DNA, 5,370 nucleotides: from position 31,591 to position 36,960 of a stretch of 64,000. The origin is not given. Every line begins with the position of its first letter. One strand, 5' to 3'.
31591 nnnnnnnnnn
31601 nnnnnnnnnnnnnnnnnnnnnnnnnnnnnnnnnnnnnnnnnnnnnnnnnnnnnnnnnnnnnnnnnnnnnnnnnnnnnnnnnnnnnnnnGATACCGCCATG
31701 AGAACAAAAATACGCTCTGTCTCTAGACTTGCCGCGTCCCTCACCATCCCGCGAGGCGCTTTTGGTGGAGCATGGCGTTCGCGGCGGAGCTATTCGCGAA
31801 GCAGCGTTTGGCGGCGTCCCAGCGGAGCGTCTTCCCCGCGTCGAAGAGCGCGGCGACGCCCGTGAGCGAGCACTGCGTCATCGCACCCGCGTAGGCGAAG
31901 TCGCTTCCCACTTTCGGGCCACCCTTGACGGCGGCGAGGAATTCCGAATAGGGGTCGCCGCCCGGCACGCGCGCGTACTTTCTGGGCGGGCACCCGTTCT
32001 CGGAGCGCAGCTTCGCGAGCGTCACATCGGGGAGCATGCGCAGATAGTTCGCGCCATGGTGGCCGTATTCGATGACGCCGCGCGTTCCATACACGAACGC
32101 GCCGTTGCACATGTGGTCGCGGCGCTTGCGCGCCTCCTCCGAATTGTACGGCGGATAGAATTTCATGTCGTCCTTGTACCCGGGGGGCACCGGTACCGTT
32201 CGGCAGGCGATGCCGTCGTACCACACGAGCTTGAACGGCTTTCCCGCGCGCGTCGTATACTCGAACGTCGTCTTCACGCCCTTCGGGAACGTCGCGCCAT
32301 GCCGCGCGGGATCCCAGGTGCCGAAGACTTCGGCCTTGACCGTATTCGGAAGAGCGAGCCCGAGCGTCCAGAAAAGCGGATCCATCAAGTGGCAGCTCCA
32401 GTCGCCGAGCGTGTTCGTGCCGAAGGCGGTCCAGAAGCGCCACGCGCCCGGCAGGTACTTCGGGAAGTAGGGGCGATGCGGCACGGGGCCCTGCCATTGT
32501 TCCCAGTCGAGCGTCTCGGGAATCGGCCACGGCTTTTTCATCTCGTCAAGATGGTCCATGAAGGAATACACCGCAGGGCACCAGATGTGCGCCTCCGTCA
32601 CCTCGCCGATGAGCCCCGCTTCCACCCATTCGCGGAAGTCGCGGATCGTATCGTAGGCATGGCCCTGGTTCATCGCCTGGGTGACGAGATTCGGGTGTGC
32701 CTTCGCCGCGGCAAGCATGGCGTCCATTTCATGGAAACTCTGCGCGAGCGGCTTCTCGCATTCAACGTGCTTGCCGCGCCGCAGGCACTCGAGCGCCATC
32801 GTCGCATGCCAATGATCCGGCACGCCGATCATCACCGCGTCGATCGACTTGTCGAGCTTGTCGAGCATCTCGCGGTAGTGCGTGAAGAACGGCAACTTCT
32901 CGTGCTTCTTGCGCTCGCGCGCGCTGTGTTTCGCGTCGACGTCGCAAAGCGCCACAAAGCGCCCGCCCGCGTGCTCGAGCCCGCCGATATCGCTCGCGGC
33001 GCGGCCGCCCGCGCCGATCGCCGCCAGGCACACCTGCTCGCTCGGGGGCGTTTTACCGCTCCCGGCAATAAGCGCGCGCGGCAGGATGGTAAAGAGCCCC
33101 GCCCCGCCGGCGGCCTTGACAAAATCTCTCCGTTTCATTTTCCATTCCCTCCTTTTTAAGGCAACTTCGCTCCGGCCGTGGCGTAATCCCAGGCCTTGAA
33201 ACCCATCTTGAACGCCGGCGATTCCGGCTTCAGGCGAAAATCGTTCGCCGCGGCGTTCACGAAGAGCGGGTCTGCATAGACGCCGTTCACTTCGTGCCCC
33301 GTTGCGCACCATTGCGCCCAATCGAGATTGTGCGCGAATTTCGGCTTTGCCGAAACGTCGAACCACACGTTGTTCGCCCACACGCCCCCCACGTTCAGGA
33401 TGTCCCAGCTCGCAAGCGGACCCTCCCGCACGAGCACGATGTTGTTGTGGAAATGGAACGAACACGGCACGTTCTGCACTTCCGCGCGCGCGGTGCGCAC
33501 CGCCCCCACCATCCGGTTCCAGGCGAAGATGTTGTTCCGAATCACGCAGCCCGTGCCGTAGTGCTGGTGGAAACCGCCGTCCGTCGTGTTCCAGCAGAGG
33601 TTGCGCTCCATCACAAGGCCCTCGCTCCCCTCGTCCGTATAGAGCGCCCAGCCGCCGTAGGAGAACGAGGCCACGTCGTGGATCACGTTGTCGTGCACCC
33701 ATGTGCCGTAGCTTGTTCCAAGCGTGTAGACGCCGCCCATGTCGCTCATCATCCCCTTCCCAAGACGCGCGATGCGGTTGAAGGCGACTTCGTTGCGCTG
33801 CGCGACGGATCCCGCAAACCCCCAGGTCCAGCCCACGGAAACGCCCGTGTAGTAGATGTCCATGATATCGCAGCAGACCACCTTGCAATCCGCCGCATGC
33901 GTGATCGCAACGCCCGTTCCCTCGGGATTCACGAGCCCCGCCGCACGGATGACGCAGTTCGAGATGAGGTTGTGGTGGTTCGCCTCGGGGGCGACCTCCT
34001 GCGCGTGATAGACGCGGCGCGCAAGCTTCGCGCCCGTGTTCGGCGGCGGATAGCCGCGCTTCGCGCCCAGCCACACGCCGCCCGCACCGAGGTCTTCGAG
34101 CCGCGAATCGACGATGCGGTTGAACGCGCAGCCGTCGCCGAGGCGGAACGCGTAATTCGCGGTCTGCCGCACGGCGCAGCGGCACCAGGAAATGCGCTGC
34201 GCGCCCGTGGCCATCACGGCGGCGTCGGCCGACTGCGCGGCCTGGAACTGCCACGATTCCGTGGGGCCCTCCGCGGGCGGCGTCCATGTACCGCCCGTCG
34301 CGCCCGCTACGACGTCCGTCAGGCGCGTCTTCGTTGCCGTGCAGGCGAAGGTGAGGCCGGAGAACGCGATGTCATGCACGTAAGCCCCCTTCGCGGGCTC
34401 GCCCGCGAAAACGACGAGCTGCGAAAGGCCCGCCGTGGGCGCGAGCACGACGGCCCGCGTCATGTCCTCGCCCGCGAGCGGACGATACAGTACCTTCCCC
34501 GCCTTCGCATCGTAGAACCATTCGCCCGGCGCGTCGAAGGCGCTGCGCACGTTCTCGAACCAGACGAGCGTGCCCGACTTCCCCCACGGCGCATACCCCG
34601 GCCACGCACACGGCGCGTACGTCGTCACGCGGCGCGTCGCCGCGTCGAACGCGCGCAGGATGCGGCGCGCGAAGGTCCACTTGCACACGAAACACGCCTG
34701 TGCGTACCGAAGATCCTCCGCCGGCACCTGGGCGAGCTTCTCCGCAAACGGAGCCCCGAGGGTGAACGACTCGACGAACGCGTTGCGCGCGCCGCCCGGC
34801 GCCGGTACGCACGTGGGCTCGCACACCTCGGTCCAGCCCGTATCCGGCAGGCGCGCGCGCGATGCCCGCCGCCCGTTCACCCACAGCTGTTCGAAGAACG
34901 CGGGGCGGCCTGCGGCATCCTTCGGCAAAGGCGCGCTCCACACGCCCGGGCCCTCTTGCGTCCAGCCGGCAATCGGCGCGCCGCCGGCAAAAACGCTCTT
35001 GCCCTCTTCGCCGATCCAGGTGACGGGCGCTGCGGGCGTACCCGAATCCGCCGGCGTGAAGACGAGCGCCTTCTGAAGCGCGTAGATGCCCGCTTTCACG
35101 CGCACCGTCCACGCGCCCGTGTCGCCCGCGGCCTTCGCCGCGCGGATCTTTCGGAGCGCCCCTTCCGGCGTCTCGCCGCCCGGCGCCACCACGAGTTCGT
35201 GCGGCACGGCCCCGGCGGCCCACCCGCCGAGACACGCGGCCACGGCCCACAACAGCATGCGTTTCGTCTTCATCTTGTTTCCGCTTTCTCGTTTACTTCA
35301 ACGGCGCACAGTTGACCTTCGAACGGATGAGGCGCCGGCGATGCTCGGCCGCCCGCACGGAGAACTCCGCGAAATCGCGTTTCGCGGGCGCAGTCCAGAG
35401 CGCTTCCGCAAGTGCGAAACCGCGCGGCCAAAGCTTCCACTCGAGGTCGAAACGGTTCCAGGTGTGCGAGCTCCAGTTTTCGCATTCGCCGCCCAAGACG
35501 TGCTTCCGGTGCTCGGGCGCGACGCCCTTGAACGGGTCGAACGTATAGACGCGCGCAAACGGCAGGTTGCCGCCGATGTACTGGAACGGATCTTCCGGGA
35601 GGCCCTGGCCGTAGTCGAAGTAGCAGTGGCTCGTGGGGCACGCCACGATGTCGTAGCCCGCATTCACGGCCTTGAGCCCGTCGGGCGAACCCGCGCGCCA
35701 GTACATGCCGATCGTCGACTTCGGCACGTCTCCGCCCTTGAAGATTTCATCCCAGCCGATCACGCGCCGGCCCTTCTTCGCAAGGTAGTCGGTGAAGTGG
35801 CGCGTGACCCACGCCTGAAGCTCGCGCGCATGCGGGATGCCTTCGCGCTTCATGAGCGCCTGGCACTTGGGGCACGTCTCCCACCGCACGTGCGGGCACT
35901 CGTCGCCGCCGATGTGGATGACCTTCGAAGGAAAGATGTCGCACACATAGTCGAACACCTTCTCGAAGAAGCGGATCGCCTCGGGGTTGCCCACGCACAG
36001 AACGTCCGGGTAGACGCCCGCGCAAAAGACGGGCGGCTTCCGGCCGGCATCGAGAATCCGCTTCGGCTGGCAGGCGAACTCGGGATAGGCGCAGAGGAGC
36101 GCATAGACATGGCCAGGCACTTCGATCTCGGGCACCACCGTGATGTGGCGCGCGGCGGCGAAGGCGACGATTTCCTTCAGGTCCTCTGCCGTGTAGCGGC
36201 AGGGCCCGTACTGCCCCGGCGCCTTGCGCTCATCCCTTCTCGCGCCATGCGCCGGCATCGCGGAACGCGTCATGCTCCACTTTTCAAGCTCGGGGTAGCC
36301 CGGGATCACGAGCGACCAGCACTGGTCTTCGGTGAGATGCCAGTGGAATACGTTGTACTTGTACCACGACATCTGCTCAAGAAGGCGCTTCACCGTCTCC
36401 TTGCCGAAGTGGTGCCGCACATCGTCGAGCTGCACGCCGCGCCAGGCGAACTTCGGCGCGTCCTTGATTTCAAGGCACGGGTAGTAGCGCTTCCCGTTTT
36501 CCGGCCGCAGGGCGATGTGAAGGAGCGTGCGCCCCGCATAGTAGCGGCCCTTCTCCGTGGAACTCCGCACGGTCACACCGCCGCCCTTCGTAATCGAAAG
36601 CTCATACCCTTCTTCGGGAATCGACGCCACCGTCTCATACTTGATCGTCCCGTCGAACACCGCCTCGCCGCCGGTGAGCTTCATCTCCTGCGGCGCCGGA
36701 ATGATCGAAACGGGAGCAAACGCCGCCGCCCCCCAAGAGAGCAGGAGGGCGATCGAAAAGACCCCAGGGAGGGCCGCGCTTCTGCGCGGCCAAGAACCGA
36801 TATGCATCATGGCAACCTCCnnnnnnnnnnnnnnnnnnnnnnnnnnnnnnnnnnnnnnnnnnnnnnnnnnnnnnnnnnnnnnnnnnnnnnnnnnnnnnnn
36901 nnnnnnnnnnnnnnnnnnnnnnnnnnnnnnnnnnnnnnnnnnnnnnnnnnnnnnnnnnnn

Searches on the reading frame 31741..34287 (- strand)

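Call 30: search_protein_families(library=pfam, proteins=[window:31741-34287:-], max_evalue=0.0001)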
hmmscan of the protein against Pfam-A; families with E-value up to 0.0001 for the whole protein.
window:31741-34287:- (848 aa): 2 families
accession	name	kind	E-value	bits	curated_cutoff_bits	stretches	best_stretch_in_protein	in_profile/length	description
PF01408.29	GFO_IDH_MocA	-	2.1e-16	61.1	24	1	423-536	5-117/120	Oxidoreductase family, NAD-binding Rossmann fold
PF19051.5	GFO_IDH_MocA_C2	-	1.9e-10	41.1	23.3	1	576-653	35-112/254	Oxidoreductase family, C-terminal alpha/beta domain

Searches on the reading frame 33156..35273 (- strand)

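Call 30: search_protein_families(library=pfam, proteins=[window:33156-35273:-], max_evalue=0.0001)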
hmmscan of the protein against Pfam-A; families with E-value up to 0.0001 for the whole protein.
window:33156-35273:- (705 aa): 2 families
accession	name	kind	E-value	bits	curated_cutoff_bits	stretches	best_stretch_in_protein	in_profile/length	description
PF13229.12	Beta_helix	-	2.8e-08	34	25.9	1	454-611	2-132/158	Right handed beta helix region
PF21231.2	GH141_M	-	6e-06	26.6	27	0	238-265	128-155/156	GH141 insertion domain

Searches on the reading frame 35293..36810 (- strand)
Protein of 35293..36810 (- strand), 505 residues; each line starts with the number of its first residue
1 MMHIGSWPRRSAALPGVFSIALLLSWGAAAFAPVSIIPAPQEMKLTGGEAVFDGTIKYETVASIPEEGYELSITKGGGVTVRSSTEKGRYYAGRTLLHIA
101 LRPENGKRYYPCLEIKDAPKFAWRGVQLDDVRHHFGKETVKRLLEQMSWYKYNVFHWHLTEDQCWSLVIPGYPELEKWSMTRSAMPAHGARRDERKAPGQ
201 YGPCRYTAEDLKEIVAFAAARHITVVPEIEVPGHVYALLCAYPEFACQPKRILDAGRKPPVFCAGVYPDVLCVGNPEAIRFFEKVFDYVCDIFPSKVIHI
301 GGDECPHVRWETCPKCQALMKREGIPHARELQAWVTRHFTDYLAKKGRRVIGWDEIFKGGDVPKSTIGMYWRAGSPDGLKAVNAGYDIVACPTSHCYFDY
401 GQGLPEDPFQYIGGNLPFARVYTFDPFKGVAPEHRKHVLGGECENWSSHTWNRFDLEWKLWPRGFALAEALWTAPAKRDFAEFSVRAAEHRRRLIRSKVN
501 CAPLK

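Call 30: search_protein_families(library=pfam, proteins=[window:35293-36810:-], max_evalue=0.0001)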
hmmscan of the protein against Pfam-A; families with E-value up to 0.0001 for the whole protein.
window:35293-36810:- (505 aa): 2 families
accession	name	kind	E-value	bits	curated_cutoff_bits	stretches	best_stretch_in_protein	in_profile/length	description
PF00728.28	Glyco_hydro_20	-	1.5e-95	320.9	22.3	1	121-474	1-347/348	Glycosyl hydrolase family 20, catalytic domain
PF02838.20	Glyco_hydro_20b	-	5.1e-09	37.4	26.1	1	61-118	70-124/124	Glycosyl hydrolase family 20, domain 2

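Call 33: list_cluster_members(proteins=[window:35293-36810:-, window:27593-29860:-, window:36821-37927:-, window:22466-23422:-, window:21012-22418:-, window:43871-45190:-, window:41814-42917:-, window:41263-41817:-, window:62056-62817:-, window:61322-61930:-])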
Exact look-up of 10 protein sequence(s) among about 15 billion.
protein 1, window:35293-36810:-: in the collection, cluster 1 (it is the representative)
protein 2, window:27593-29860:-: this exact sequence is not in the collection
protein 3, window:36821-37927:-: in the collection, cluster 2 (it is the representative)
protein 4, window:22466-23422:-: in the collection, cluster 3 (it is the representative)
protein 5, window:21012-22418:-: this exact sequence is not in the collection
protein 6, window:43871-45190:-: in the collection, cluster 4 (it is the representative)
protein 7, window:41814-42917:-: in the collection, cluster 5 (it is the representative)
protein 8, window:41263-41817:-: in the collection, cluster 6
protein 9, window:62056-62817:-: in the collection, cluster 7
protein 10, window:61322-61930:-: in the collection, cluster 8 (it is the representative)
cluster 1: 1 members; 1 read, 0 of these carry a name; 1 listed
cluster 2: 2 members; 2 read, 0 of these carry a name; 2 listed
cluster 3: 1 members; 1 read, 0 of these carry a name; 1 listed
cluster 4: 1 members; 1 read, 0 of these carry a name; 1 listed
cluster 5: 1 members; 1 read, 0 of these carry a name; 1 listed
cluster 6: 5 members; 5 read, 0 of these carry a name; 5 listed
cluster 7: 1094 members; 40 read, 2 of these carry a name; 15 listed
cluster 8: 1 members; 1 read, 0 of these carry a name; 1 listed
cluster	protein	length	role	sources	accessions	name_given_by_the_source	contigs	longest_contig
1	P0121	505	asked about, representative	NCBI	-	-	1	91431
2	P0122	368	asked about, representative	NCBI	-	-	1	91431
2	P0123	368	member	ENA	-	-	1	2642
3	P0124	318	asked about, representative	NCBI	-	-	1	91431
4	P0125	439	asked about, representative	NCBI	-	-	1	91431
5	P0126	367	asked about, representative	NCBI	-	-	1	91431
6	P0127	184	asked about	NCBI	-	-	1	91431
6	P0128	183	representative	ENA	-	-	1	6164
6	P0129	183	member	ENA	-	-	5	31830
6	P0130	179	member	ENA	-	-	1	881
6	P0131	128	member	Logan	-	-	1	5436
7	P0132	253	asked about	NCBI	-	-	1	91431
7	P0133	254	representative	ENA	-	-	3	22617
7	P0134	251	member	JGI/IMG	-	UDPglucose 6-dehydrogenase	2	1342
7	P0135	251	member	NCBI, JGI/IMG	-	UDPglucose 6-dehydrogenase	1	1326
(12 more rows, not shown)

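Call 39: find_encoding_contigs(protein=P0129, flank=10000, max_places=4)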
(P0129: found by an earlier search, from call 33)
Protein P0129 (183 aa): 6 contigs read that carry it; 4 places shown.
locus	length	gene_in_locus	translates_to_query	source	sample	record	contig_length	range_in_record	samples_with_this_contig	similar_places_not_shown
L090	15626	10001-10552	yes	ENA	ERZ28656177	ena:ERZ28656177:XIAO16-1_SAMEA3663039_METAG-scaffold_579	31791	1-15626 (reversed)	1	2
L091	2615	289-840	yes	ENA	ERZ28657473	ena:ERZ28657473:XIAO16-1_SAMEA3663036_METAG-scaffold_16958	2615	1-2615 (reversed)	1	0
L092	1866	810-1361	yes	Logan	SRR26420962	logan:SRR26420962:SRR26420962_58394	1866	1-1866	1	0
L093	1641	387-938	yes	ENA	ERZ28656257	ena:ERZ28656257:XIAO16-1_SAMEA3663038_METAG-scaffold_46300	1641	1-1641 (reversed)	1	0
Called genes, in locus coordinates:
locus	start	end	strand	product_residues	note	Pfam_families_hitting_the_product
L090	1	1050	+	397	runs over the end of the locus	PF13439:Glyco_transf_4, PF20706:GT4-conflict (weak), PF00534:Glycos_transf_1, PF13692:Glyco_trans_1_4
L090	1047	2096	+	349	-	PF13480:Acetyltransf_6 (weak)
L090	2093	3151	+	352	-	PF20706:GT4-conflict, PF00534:Glycos_transf_1, PF13692:Glyco_trans_1_4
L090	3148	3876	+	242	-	PF01522:Polysacc_deac_1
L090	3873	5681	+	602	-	PF13439:Glyco_transf_4, PF13579:Glyco_trans_4_4, PF20706:GT4-conflict, PF00534:Glycos_transf_1, PF13692:Glyco_trans_1_4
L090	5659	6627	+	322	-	PF09587:PGA_cap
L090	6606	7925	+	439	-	-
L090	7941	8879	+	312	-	PF05222:AlaDh_PNT_N, PF01262:AlaDh_PNT_C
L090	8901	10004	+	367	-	PF14397:ATPgrasp_ST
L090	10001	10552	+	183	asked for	PF25087:GMPPB_C (faint), PF00132:Hexapep, PF14602:Hexapep_2 (weak)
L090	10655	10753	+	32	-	-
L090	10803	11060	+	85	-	-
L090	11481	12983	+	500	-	PF04932:Wzy_C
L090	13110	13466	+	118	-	PF05635:23S_rRNA_IVP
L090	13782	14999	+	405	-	PF13173:AAA_14, PF13635:DUF4143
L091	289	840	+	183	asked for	PF25087:GMPPB_C (faint), PF00132:Hexapep, PF14602:Hexapep_2 (weak)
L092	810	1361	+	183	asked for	PF25087:GMPPB_C (faint), PF00132:Hexapep, PF14602:Hexapep_2 (weak)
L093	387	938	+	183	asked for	PF25087:GMPPB_C (faint), PF00132:Hexapep, PF14602:Hexapep_2 (weak)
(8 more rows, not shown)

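Call 65: predict_structure(alignment_id=A4)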
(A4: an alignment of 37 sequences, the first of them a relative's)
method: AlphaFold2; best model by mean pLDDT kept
length: 367 residues; sequences in the alignment: 37
mean_pLDDT: 90.7   pTM: 0.89
mean pLDDT of the five models: 90.7, 89.7, 89.6, 88.6, 88.5
residues with pLDDT >= 90: 269; 70-90: 81; 50-70: 12; < 50: 5
segments of 3 or more residues with pLDDT < 50: 1-5
pLDDT, mean of each block of 10 residues (from residue 1): 56 83 91 89 95 91 88 87 91 90 92 96 97 95 96 96 84 91 95 85 95 95 96 96 94 77 95 89 73 93 98 98 96 97 92 93 91
secondary structure, 60 per line:
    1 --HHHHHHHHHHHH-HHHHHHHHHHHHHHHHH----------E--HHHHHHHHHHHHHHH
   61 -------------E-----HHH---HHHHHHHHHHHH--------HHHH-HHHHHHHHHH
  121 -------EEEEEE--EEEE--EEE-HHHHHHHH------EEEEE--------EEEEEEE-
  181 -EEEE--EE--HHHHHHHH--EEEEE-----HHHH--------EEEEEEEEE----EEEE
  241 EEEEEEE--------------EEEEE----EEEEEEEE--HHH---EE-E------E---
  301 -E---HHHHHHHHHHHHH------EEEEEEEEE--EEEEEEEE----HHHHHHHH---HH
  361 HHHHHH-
elements in order: H3-14 H16-32 H46-60 H86-97 H106-109 H111-120 E128-133 E136-139 E142-144 H146-153 E160-164 E173-179 E182-185 H192-199 E202-206 H212-215 E224-232 E237-247 E262-266 E271-278 H306-318 E325-333 E336-343 H348-355 H359-366

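Call 68: fold_search(model_id=the predicted structure, library=pdb)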
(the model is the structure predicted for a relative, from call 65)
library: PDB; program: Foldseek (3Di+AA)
matches with E <= 10: 882; with E <= 0.001: 414
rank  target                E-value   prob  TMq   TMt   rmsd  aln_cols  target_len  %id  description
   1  3vpb_A                1.4e-08  1.00  0.40  0.50   6.3       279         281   15  ArgX from Sulfolobus tokodaii complexed with LysW/Glu/ADP/Mg/Zn/Sulfate (released 2013-02-27)
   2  1ehi_A                1.7e-08  1.00  0.42  0.43  11.9       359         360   13  D-ALANINE:D-LACTATE LIGASE (LMDDL2) OF VANCOMYCIN-RESISTANT LEUCONOSTOC MESENTEROIDES (released 2000-05-23)
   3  1ehi_B                5.5e-08  1.00  0.36  0.38   7.4       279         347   14  D-ALANINE:D-LACTATE LIGASE (LMDDL2) OF VANCOMYCIN-RESISTANT LEUCONOSTOC MESENTEROIDES (released 2000-05-23)
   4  3i12_D                7.0e-08  1.00  0.40  0.41   6.6       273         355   12  The crystal structure of the D-alanyl-alanine synthetase A from Salmonella enterica subsp. enterica serovar Typhimuriu (released 2009-08-18)
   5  9eb7_A                9.4e-08  1.00  0.35  0.29   6.7       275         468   13  Crystal Structure of Biotin Carboxylase from Ankistrodesmus (released 2025-11-19)
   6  3i12_A                1.1e-07  1.00  0.40  0.40   6.6       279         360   13  The crystal structure of the D-alanyl-alanine synthetase A from Salmonella enterica subsp. enterica serovar Typhimuriu (released 2009-08-18)
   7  3lwb_A                1.3e-07  1.00  0.41  0.46   7.5       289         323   14  Crystal Structure of apo D-alanine:D-alanine Ligase (Ddl) from Mycobacterium tuberculosis (released 2010-03-09)
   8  7kct_A                1.3e-07  1.00  0.39  0.33   6.4       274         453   14  Crystal Structure of the Hydrogenobacter thermophilus 2-Oxoglutarate Carboxylase (OGC) Biotin Carboxylase (BC) Domain  (released 2021-01-27)
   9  6u1h_C                1.4e-07  1.00  0.38  0.43   6.4       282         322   14  Thermus thermophilus D-alanine-D-alanine ligase in complex with ADP, phosphate, Mg2+ and K+ (released 2020-05-06)
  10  2yzg_A                1.5e-07  1.00  0.38  0.44   8.6       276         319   13  Crystal structure of D-ALA:D-ALA Ligase from Thermus thermophilus HB8 (released 2007-11-06)
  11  2zdh_C                1.5e-07  1.00  0.38  0.43   7.9       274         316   14  Crystal structure of D-Alanine:D-Alanine Ligase with ADP and D-Alanine from Thermus thermophius HB8 (released 2008-05-27)
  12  5zk6                  1.6e-07  1.00  0.38  0.47   6.8       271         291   15  Crystal structure of RimK complexed with RpsF (released 2019-03-27)
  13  2zdh_B                1.6e-07  1.00  0.35  0.41   8.4       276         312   15  Crystal structure of D-Alanine:D-Alanine Ligase with ADP and D-Alanine from Thermus thermophius HB8 (released 2008-05-27)
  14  3q1k_A                1.7e-07  1.00  0.39  0.40   6.6       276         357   12  The Crystal Structure of the D-alanyl-alanine Synthetase A from Salmonella enterica Typhimurium Complexed with ADP (released 2011-01-12)
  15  2yzn_B                1.7e-07  1.00  0.36  0.41   7.2       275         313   15  Crystal structure of D-alanine:D-Alanine Ligase with AMPPNP from Thermus thermophilus HB8. (released 2007-11-06)
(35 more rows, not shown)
